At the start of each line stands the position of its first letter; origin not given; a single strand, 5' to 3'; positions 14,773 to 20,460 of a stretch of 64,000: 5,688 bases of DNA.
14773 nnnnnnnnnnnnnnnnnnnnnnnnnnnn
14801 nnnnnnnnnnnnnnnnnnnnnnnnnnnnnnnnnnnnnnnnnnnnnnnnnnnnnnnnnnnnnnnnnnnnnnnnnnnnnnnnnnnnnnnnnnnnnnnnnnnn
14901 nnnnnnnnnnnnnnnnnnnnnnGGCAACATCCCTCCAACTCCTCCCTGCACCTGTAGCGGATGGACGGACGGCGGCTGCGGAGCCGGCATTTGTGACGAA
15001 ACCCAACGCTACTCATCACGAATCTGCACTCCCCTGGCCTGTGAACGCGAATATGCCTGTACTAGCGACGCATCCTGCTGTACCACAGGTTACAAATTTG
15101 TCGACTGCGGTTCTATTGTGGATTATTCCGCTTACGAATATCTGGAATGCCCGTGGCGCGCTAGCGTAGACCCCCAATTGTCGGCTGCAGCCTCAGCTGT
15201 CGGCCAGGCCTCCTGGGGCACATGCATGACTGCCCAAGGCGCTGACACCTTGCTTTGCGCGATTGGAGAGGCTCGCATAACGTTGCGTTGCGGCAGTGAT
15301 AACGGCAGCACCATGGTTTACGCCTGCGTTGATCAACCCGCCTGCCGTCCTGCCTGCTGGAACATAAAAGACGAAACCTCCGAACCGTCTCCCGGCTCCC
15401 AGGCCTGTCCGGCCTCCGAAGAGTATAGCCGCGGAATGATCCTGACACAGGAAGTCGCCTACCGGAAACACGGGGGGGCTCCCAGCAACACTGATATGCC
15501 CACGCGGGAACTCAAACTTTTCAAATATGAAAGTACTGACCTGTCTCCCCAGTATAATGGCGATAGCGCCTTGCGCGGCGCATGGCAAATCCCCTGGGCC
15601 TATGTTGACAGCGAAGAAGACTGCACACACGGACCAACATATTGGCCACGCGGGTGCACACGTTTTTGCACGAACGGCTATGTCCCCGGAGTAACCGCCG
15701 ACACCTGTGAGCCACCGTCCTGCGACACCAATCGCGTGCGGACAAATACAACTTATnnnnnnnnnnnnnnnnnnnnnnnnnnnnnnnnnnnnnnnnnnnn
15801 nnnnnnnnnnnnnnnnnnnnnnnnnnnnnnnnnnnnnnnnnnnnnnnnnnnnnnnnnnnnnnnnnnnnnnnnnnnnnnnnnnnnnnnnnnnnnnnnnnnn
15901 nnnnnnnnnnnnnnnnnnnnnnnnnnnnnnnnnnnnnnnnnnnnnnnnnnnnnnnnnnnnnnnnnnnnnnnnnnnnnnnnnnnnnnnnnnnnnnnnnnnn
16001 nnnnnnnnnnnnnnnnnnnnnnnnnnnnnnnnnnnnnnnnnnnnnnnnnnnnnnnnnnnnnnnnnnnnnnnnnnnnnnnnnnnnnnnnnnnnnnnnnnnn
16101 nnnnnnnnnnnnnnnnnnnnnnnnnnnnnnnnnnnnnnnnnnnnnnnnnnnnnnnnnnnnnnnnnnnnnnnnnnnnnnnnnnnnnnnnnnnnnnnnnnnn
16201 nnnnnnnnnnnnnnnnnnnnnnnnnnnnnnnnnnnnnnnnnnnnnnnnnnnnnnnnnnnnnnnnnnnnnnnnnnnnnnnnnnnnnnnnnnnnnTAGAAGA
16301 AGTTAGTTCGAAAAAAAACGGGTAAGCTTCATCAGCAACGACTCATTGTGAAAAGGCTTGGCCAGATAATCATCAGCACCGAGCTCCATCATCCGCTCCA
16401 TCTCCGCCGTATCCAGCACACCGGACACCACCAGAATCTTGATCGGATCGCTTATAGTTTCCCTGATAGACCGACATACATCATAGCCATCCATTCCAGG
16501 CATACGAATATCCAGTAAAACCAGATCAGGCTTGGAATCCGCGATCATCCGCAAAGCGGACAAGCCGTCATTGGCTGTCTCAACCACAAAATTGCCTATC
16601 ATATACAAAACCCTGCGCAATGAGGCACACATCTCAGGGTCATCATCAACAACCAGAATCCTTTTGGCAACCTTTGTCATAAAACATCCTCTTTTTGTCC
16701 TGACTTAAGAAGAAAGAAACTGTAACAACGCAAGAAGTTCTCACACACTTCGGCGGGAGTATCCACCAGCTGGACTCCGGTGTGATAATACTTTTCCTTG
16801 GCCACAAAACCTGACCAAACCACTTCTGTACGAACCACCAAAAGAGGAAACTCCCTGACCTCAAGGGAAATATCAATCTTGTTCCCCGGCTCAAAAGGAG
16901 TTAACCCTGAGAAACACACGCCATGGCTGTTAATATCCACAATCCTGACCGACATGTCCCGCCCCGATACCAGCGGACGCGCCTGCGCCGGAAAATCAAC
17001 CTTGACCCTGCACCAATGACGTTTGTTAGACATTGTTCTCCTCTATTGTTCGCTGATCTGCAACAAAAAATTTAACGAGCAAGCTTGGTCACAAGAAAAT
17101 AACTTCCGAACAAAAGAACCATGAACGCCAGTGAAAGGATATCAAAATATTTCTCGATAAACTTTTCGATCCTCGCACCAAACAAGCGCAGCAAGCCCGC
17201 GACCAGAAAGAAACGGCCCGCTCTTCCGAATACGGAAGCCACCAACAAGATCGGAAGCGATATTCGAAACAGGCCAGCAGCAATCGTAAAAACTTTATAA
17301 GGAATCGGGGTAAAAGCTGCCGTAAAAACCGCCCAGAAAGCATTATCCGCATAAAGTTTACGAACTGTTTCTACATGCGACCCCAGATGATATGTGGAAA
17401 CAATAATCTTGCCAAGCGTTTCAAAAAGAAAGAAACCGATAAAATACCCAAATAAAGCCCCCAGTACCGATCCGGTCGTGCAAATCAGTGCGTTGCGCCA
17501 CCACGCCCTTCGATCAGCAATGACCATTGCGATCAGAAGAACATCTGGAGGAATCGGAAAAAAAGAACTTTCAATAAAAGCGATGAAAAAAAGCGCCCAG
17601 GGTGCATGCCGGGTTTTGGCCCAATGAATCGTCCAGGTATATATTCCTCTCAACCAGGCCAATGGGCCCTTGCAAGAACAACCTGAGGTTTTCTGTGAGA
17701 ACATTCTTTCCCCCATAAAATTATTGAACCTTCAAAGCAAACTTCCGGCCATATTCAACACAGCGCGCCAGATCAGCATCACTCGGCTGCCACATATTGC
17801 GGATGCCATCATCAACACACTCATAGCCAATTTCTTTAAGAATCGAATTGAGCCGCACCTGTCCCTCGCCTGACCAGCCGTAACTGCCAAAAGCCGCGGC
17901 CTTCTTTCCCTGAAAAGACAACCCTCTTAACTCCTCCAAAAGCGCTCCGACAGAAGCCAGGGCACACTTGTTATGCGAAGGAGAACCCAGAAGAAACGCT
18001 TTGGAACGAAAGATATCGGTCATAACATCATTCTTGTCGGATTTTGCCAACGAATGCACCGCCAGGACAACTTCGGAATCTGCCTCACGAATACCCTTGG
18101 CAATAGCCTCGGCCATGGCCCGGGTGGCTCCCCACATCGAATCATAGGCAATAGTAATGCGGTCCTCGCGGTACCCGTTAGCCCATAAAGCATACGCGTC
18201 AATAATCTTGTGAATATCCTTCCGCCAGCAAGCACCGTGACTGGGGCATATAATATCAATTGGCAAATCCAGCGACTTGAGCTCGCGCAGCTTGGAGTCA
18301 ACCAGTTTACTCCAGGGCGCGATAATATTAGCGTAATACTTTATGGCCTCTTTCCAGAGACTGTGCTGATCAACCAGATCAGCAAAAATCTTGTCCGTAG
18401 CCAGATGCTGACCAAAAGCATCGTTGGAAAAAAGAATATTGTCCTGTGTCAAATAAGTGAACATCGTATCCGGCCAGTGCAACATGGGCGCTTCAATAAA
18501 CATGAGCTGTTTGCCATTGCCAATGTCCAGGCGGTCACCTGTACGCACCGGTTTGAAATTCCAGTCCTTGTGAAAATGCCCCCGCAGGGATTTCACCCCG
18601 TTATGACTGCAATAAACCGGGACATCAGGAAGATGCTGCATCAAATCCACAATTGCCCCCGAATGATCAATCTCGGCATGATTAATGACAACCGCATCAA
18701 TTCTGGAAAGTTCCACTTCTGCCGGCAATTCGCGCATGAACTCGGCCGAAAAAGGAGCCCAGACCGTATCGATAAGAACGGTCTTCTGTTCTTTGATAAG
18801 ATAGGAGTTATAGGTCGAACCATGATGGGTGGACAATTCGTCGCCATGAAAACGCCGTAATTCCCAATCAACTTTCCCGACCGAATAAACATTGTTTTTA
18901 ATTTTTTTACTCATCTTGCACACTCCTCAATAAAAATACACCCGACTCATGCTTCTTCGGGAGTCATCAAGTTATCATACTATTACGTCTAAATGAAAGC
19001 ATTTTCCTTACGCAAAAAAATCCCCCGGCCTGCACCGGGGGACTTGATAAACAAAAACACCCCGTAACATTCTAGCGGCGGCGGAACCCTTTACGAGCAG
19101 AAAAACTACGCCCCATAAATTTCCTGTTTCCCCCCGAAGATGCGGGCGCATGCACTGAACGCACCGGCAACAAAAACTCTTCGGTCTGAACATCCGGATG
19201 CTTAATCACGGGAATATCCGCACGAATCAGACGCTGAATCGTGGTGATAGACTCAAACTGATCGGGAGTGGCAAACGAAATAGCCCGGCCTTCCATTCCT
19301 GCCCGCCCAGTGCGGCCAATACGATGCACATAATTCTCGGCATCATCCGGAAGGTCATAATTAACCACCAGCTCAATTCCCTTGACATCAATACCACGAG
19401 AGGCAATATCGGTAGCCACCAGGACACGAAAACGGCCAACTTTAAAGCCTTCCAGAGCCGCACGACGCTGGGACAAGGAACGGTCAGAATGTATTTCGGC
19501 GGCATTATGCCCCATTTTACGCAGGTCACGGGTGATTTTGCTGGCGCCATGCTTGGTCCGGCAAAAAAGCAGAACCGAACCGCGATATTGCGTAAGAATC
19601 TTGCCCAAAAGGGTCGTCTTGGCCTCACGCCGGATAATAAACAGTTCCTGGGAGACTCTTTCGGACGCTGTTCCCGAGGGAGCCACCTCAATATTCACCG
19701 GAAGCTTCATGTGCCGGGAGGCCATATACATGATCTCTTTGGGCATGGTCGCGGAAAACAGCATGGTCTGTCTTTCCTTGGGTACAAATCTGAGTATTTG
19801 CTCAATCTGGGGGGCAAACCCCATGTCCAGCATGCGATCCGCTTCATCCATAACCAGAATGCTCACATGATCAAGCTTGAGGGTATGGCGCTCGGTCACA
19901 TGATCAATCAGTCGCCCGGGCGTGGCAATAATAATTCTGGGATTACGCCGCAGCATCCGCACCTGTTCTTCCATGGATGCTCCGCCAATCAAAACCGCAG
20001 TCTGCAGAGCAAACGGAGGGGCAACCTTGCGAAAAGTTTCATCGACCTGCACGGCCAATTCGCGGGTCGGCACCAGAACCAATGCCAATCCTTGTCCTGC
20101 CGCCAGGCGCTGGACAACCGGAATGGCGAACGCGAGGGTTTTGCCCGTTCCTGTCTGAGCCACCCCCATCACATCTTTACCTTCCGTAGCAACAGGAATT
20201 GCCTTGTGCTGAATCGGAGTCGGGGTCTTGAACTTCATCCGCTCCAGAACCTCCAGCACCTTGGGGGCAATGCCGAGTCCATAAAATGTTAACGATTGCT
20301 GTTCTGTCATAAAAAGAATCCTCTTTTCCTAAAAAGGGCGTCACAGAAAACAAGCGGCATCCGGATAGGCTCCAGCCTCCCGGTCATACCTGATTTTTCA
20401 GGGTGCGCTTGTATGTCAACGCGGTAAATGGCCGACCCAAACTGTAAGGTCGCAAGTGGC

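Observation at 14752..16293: Flp-pilin-type class III signal on a 523-aa cysteine-rich protein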

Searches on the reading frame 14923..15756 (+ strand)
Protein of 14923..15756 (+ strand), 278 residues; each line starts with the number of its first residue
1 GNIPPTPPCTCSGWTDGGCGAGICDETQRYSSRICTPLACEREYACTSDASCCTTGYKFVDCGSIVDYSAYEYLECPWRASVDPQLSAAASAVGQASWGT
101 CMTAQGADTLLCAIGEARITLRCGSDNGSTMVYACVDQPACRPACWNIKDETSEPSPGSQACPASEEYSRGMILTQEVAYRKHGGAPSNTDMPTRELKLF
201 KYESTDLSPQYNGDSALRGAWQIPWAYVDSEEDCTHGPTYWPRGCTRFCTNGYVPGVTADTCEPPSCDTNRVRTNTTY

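Call 64: predict_structure(alignment_id=A6)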
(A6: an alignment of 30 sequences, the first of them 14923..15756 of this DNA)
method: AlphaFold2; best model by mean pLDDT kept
length: 278 residues; sequences in the alignment: 30
mean_pLDDT: 85.4   pTM: 0.80
mean pLDDT of the five models: 85.4, 85.3, 85.0, 84.4, 84.4
residues with pLDDT >= 90: 154; 70-90: 80; 50-70: 31; < 50: 13
segments of 3 or more residues with pLDDT < 50: 204-210, 275-278
pLDDT, mean of each block of 10 residues (from residue 1): 87 97 97 94 97 91 90 89 93 92 97 95 96 94 88 89 73 87 69 76 52 66 91 72 87 92 82 48
secondary structure, 60 per line:
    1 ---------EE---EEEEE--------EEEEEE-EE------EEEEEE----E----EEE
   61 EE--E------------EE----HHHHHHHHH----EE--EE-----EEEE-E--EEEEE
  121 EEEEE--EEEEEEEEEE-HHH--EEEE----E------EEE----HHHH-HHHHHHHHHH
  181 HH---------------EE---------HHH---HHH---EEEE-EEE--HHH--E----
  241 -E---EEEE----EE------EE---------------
elements in order: E15-19 E28-33 E43-48 E58-62 H84-92 E108-111 E116-125 E128-137 E144-147 E159-161 H166-169 H171-182 E221-224 E226-228 E246-249

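Call 66: fold_search(model_id=the predicted structure, library=pdb)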
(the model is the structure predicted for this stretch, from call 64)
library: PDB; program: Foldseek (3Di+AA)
matches with E <= 10: 587; with E <= 0.001: 0
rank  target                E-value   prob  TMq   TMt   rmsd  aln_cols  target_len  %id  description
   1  3qkg                  2.7e-01  0.15  0.11  0.17  18.3       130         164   12  Crystal structure of alpha-1-microglobulin at 2.3 A resolution (released 2012-02-08)
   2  3k3l_B                2.8e-01  0.08  0.09  0.15  19.2       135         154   10  Crystal structure of Siderocalin (NGAL, Lipocalin 2) complexed with apo Enterobactin (released 2010-08-18)
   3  1ln1                  4.3e-01  0.06  0.09  0.12  21.3       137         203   11  Crystal Structure of Human Phosphatidylcholine Transfer Protein in Complex with Dilinoleoylphosphatidylcholine (released 2002-06-26)
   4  3bx7_A                5.7e-01  0.08  0.10  0.16  20.7       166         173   10  Engineered Human Lipocalin 2 (LCN2) in Complex with the Extracellular Domain of Human CTLA-4 (released 2009-01-20)
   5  6oet_B                5.7e-01  0.06  0.09  0.08  12.6       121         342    9  Cryo-EM structure of mouse RAG1/2 STC complex (released 2020-01-22)
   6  4qae_D                5.7e-01  0.06  0.08  0.13  15.7       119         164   10  Crystal structure of an engineered lipocalin (Anticalin) in complex with human hepcidin (released 2015-05-06)
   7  4qae_E                6.4e-01  0.06  0.08  0.13  15.7       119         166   10  Crystal structure of an engineered lipocalin (Anticalin) in complex with human hepcidin (released 2015-05-06)
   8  6oet_D                6.8e-01  0.06  0.09  0.08  12.6       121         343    9  Cryo-EM structure of mouse RAG1/2 STC complex (released 2020-01-22)
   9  4qae_B                6.8e-01  0.04  0.08  0.12  16.2       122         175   10  Crystal structure of an engineered lipocalin (Anticalin) in complex with human hepcidin (released 2015-05-06)
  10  3sao_A                7.2e-01  0.08  0.10  0.17  19.2       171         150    8  The Siderocalin Ex-FABP functions through dual ligand specificities (released 2011-12-28)
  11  5n47_C                7.2e-01  0.03  0.08  0.12  19.3       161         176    7  Structure of Anticalin N7E in complex with the three-domain fragment Fn7B8 of human oncofetal fibronectin (released 2018-02-14)
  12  4gh7_A                7.2e-01  0.03  0.08  0.12  19.6       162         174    9  Crystal structure of Anticalin N7A in complex with oncofetal fibronectin fragment Fn7B8 (released 2012-12-26)
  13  1xfs_A                7.6e-01  0.08  0.08  0.14  18.1       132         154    8  X-Ray Crystal Structure of Protein NE0264 from Nitrosomonas europaea. Northeast Structural Genomics Consortium Target  (released 2004-09-28)
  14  4qae_A                7.6e-01  0.05  0.08  0.13  17.7       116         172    9  Crystal structure of an engineered lipocalin (Anticalin) in complex with human hepcidin (released 2015-05-06)
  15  7lc1_B                8.1e-01  0.12  0.11  0.14  15.7       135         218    6  Crystal Structure of KRAS4b (GMPPNP-bound) in complex with the RBD-PH domains of SIN1 (released 2021-08-04)
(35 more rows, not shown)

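Call 73: fold_search(model_id=the predicted structure, library=viral)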
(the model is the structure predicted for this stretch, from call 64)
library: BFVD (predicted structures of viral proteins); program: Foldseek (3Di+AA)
matches with E <= 10: 377; with E <= 0.001: 0
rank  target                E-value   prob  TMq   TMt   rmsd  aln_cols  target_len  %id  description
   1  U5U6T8                1.2e-01  0.06  0.12  0.08  21.7       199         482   12  (no name in the UniProt tables at hand)
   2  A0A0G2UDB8            3.1e-01  0.06  0.08  0.04  20.9       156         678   10  Protein UL112 [Human cytomegalovirus]
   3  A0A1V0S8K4            5.6e-01  0.08  0.10  0.20  19.3       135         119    7  Uncharacterized protein [Catovirus CTV1]
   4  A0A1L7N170            5.6e-01  0.01  0.07  0.03  22.4       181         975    9  Putative virion structural protein [Ralstonia phage RP12]
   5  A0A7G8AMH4            6.0e-01  0.06  0.11  0.17  18.9       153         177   12  (no name in the UniProt tables at hand)
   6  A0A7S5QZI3            6.7e-01  0.04  0.12  0.04  17.9       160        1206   11  Pectin lyase fold domain-containing protein [Rhizobium phage RHph_Y2_6]
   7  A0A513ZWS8            7.1e-01  0.02  0.10  0.06  18.1       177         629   10  Major tail protein [Salmonella phage SE13]
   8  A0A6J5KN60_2          7.5e-01  0.03  0.09  0.03  25.5       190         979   12  Tip attachment protein J (Fragment) [uncultured Caudovirales phage]
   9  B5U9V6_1              7.5e-01  0.02  0.10  0.04  25.1       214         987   10  Nudix hydrolase domain-containing protein [Lentinula edodes mycovirus HKB]
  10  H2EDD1                8.0e-01  0.04  0.10  0.11  18.0       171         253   10  Uncharacterized protein [Moumouvirus sp. 'Monve']
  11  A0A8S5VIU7            8.0e-01  0.02  0.09  0.14  24.9       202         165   10  Uncharacterized protein [Siphoviridae sp. ctsYb1]
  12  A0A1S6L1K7            8.4e-01  0.02  0.08  0.12  14.2       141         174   11  (no name in the UniProt tables at hand)
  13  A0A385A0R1            8.9e-01  0.07  0.10  0.04  15.9       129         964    8  (no name in the UniProt tables at hand)
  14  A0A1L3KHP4            9.5e-01  0.02  0.09  0.03  17.8       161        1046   11  (no name in the UniProt tables at hand)
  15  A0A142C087            9.5e-01  0.02  0.09  0.14  21.2       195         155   11  (no name in the UniProt tables at hand)
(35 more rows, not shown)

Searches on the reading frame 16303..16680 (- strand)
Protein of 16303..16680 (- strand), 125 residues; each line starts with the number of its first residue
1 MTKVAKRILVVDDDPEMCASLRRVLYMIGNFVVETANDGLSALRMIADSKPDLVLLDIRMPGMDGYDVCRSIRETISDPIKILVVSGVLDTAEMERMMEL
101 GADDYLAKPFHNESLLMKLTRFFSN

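Call 6: search_protein_families(library=pfam, max_evalue=1, proteins=[window:16303-16680:-])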
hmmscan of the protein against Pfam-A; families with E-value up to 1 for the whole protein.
window:16303-16680:- (125 aa): 2 families
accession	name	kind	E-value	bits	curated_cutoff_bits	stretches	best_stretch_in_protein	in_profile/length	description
PF00072.30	Response_reg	-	1.3e-29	103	30.2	1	8-118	1-109/111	Response regulator receiver domain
PF23198.2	PDE8A_N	-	0.00025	21.4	29.6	1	30-84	34-89/147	PDE8A-like, N-terminal domain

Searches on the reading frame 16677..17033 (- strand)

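Call 6: search_protein_families(library=pfam, max_evalue=1, proteins=[window:16677-17033:-])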
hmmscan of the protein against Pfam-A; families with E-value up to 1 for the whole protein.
window:16677-17033:- (118 aa): 1 family
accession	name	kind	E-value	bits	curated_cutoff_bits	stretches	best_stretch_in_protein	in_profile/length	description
PF07238.19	PilZ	-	3.2e-08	34.3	22.5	1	4-104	2-99/102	PilZ domain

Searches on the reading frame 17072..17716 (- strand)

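Call 6: search_protein_families(library=pfam, max_evalue=1, proteins=[window:17072-17716:-])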
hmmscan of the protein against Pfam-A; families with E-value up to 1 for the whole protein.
window:17072-17716:- (214 aa): 1 family
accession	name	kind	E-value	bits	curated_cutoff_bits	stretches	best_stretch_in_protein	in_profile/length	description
PF09335.16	VTT_dom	-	6e-12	46.6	33.9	1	55-175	1-120/123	VTT domain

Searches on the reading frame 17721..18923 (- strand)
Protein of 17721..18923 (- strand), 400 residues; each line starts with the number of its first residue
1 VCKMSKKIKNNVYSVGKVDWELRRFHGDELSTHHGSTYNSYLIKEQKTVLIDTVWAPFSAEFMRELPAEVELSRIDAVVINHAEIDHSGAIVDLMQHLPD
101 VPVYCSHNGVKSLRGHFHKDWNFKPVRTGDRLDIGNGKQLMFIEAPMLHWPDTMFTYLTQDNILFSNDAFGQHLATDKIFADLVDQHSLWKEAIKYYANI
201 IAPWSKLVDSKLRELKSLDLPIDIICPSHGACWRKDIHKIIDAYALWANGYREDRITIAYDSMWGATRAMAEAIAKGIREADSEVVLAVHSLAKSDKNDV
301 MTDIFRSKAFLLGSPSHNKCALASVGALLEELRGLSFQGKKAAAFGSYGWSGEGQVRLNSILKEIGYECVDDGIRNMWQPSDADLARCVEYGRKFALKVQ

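Call 6: search_protein_families(library=pfam, max_evalue=1, proteins=[window:17721-18923:-])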
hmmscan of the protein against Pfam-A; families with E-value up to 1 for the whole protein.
window:17721-18923:- (400 aa): 6 families
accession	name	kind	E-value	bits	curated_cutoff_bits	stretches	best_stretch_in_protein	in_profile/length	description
PF19583.5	ODP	-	7e-20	72.2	27.2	1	38-230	3-194/194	ODP family beta lactamase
PF00753.33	Lactamase_B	-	4.4e-15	56.6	22.7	1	39-196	7-162/196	Metallo-beta-lactamase superfamily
PF00258.30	Flavodoxin_1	-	4.3e-13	50.1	25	1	258-390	1-141/143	Flavodoxin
PF12706.13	Lactamase_B_2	-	5.4e-11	42.9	27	1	48-151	2-116/200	Beta-lactamase superfamily domain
PF16661.11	Lactamase_B_6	-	0.011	15.6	27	1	46-106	6-72/193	Metallo-beta-lactamase superfamily domain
PF12641.12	Flavodoxin_3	-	0.2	11.9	27.5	1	258-298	2-41/160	Flavodoxin domain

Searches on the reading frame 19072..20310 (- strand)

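Call 6: search_protein_families(library=pfam, max_evalue=1, proteins=[window:19072-20310:-])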
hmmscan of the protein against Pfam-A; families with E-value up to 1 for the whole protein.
window:19072-20310:- (412 aa): 4 families
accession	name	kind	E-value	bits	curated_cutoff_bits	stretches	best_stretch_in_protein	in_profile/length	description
PF00270.35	DEAD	-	1.8e-52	177.9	26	1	31-193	1-164/167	DEAD/DEAH box helicase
PF00271.37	Helicase_C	-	2.1e-29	102.4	23.5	1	231-338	2-110/110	Helicase conserved C-terminal domain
PF04851.21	ResIII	-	9.8e-12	45.5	22.5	1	42-190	21-163/164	Type III restriction enzyme, res subunit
PF18766.7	SWI2_SNF2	-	0.014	15.5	26.7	1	52-173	26-143/221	SWI2/SNF2 ATPase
